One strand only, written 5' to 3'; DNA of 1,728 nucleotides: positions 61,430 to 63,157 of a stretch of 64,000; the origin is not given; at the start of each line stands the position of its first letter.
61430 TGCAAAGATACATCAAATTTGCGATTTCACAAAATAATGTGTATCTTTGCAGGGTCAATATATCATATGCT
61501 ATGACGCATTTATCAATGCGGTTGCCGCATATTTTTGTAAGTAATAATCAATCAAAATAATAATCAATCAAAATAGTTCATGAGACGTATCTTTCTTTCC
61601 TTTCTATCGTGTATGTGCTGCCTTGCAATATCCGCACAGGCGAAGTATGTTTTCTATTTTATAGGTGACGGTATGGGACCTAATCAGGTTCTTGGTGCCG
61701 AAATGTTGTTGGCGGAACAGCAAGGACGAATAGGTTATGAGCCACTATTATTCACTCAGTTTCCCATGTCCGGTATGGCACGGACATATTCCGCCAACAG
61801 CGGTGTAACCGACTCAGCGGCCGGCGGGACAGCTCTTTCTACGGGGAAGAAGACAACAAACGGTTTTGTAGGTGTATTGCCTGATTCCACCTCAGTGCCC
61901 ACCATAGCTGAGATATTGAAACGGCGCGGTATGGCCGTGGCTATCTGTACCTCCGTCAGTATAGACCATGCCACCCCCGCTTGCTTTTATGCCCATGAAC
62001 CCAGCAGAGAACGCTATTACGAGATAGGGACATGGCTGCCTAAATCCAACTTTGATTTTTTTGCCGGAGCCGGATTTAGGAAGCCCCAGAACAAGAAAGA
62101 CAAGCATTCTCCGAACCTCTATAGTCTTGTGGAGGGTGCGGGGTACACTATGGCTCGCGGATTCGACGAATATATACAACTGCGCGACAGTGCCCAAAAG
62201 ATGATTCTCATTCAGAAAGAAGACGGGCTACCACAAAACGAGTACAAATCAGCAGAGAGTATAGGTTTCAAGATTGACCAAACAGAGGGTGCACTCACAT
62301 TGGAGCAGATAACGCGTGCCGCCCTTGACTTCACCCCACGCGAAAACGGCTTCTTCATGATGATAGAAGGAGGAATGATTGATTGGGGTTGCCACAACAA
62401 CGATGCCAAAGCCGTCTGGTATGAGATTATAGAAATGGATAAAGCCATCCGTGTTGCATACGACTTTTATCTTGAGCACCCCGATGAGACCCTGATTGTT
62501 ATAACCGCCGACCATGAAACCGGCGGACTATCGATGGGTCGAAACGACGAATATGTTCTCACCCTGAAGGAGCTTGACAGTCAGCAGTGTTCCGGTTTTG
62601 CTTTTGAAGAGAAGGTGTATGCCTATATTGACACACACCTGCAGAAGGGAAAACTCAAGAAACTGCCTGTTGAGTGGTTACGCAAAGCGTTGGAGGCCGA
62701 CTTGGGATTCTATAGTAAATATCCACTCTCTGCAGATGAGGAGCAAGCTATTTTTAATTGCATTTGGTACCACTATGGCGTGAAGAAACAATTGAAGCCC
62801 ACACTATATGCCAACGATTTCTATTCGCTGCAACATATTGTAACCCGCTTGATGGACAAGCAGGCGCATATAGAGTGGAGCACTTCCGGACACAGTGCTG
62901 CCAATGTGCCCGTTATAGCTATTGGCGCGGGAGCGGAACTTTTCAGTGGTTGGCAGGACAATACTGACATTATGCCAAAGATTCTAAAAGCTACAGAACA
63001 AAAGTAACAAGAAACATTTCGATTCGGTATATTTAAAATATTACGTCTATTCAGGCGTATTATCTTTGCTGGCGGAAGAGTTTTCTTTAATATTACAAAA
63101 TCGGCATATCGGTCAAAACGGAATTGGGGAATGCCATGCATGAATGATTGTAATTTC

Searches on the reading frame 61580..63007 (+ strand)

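Call 35: search_protein_families(library=pfam, proteins=[window:61580-63007:+], max_evalue=0.00001)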
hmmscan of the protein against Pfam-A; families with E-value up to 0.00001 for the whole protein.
window:61580-63007:+ (475 aa): 1 family
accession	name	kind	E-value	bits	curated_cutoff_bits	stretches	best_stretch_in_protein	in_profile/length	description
PF00245.25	Alk_phosphatase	-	1.1e-61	209.5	24.4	2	229-471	227-420/423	Alkaline phosphatase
